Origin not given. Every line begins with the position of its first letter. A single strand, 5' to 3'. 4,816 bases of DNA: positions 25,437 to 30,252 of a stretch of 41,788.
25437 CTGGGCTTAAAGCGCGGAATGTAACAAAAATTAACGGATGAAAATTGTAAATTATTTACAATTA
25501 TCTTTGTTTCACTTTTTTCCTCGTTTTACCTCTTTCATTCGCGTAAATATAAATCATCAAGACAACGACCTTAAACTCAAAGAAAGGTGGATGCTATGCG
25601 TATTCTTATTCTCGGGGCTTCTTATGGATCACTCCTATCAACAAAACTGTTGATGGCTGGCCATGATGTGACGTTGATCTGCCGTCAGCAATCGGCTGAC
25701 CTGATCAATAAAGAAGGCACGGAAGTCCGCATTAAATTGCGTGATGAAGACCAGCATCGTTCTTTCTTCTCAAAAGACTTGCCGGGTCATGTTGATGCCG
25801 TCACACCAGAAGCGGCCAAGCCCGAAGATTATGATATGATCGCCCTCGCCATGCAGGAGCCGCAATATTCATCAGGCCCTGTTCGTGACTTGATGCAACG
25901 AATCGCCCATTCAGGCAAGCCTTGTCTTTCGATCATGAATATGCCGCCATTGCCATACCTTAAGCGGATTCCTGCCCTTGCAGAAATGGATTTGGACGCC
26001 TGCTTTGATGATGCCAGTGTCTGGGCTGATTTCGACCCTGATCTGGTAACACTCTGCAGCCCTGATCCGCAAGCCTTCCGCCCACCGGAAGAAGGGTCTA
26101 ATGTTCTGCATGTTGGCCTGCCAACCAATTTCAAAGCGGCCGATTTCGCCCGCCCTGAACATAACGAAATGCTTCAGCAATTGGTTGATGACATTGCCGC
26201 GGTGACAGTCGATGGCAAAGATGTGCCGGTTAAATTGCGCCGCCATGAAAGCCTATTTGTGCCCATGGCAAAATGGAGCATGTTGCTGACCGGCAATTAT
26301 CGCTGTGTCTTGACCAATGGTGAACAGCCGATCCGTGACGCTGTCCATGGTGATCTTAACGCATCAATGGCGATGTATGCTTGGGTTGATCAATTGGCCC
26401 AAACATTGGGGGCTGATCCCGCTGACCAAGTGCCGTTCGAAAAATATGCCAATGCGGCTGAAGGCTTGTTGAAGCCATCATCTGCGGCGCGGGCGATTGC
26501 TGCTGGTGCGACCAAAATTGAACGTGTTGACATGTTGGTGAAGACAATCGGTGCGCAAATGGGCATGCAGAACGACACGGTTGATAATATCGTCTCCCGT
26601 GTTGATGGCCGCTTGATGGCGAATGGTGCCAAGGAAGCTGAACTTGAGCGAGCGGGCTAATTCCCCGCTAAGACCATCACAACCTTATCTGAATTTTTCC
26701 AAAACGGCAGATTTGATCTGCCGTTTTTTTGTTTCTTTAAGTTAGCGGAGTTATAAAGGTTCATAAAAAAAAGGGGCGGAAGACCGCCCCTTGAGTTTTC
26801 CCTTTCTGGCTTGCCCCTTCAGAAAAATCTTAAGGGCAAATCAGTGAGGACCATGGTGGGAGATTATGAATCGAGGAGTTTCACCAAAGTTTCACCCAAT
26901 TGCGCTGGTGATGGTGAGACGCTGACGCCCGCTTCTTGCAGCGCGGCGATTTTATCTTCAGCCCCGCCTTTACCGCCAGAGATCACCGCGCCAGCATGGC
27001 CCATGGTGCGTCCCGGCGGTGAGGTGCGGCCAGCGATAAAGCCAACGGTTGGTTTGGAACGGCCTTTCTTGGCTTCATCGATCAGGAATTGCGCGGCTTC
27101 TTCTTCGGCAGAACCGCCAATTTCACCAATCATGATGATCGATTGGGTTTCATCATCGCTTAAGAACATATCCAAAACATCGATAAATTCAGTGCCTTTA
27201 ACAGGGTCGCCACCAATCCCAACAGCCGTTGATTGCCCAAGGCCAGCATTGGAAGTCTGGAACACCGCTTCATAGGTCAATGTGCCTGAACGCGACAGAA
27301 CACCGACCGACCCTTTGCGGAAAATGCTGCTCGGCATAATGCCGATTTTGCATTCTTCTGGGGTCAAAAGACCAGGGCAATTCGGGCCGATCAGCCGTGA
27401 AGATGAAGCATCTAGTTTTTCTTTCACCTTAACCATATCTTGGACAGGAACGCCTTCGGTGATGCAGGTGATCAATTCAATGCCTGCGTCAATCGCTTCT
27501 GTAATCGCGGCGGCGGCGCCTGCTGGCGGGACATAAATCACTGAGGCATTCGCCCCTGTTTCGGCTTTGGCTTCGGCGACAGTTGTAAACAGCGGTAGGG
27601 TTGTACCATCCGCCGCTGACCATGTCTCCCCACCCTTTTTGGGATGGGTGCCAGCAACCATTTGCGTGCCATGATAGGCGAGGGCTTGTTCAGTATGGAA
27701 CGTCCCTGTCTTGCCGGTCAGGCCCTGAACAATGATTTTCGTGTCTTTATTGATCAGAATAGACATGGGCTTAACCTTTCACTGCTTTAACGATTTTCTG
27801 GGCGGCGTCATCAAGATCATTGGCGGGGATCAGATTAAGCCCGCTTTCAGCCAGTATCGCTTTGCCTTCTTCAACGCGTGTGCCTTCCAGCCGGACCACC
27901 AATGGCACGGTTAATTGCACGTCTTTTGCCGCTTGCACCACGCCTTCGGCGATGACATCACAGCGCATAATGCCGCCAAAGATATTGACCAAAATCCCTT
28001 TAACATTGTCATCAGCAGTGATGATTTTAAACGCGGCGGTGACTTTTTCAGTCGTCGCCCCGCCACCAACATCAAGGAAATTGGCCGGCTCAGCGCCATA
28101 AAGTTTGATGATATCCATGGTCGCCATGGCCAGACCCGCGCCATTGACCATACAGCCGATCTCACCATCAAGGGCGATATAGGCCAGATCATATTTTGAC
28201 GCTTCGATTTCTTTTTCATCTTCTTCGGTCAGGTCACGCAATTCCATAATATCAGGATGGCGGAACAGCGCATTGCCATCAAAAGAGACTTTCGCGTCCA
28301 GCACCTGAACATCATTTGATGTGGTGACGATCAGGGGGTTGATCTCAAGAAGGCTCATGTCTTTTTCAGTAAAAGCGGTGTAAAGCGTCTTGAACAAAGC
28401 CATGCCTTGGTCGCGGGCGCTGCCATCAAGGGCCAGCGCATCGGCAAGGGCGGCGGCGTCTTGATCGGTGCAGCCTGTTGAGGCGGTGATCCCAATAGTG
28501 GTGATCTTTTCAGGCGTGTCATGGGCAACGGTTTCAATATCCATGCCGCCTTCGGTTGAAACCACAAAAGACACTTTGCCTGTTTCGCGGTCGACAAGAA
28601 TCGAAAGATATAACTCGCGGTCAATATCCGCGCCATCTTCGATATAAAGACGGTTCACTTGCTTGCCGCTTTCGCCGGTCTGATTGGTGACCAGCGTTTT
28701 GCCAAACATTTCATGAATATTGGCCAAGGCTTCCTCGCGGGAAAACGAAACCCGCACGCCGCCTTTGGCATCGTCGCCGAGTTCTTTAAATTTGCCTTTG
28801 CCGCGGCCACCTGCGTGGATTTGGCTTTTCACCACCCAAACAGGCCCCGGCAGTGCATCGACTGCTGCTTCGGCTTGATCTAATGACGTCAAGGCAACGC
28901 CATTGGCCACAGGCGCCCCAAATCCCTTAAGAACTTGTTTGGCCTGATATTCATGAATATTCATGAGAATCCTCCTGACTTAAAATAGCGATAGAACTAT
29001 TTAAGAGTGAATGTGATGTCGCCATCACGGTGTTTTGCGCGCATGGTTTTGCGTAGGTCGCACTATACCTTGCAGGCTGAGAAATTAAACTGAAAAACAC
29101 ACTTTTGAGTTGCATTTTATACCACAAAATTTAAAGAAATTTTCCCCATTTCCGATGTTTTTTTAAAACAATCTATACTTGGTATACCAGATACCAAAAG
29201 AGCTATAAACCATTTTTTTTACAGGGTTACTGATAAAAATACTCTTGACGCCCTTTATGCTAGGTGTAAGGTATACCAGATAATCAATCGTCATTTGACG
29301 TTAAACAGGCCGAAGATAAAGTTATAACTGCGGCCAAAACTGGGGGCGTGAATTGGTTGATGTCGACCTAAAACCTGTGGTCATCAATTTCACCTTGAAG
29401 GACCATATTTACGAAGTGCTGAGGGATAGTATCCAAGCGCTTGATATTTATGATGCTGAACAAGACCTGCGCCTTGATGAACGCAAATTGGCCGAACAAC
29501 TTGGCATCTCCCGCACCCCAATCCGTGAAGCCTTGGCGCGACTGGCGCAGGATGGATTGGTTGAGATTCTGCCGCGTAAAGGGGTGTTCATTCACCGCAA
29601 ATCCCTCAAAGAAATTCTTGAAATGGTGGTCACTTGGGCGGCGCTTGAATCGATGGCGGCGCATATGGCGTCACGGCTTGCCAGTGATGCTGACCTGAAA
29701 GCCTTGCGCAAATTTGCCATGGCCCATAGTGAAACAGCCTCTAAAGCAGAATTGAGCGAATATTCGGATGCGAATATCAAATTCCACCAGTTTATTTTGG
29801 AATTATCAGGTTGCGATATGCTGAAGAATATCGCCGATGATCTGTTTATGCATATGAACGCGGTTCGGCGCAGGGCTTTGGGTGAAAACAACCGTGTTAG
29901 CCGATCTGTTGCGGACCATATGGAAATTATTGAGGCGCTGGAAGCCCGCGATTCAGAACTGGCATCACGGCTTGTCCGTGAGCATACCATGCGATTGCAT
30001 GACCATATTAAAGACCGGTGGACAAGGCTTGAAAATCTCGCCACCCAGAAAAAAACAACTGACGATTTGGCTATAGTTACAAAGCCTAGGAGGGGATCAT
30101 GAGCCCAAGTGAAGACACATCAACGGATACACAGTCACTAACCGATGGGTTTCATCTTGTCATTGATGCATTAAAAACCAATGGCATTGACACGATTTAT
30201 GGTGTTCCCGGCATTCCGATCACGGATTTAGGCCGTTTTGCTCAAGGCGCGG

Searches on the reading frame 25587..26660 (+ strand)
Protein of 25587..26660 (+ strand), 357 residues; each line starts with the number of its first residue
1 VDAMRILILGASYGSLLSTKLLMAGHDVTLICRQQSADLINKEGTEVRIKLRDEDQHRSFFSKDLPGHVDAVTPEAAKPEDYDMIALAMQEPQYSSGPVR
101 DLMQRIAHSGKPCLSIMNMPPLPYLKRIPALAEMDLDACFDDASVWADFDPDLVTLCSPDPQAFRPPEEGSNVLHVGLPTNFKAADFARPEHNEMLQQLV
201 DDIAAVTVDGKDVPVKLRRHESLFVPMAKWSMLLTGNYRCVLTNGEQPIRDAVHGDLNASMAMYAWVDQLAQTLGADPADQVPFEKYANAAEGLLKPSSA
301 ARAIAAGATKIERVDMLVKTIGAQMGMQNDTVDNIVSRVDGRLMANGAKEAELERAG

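Call 10: search_protein_families(library=pfam, proteins=[window:25587-26660:+], max_evalue=0.0001)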
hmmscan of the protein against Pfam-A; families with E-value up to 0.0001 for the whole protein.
window:25587-26660:+ (357 aa): 1 family
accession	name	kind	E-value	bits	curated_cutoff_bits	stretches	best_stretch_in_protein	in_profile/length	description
PF02558.23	ApbA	-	3.8e-05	23.8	22.2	1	6-54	1-50/150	Ketopantoate reductase PanE/ApbA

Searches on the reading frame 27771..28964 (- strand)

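Call 10: search_protein_families(library=pfam, proteins=[window:27771-28964:-], max_evalue=0.0001)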
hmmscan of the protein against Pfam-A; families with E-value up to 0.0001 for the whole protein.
window:27771-28964:- (397 aa): 4 families
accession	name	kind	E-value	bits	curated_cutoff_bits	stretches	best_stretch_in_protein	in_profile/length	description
PF08442.15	ATP-grasp_2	-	2.9e-64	216.9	29.5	1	2-212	1-201/202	ATP-grasp domain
PF00549.24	Ligase_CoA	-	5.5e-35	120.7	24.5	1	272-392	1-128/128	CoA-ligase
PF24948.1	Citrate_synth_N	-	1.6e-13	51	83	1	74-235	75-227/232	ATP-citrate synthase ATP-grasp domain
PF13549.11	ATP-grasp_5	-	2.4e-05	24.2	27.6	0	4-226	11-219/221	ATP-grasp domain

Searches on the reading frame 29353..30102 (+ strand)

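Call 10: search_protein_families(library=pfam, proteins=[window:29353-30102:+], max_evalue=0.0001)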
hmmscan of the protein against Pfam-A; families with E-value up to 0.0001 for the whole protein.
window:29353-30102:+ (249 aa): 4 families
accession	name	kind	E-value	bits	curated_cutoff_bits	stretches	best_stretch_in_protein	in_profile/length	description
PF07729.17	FCD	-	1.3e-22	81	24.3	1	93-211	4-122/125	FCD domain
PF00392.27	GntR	-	2.1e-15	56.5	27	1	16-80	2-64/64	Bacterial regulatory proteins, gntR family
PF13412.12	HTH_24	-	2.9e-05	24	21.9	1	44-71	21-48/48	Winged helix-turn-helix DNA-binding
PF13545.12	HTH_Crp_2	-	9.8e-05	22.7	27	0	36-81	18-62/70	Crp-like helix-turn-helix domain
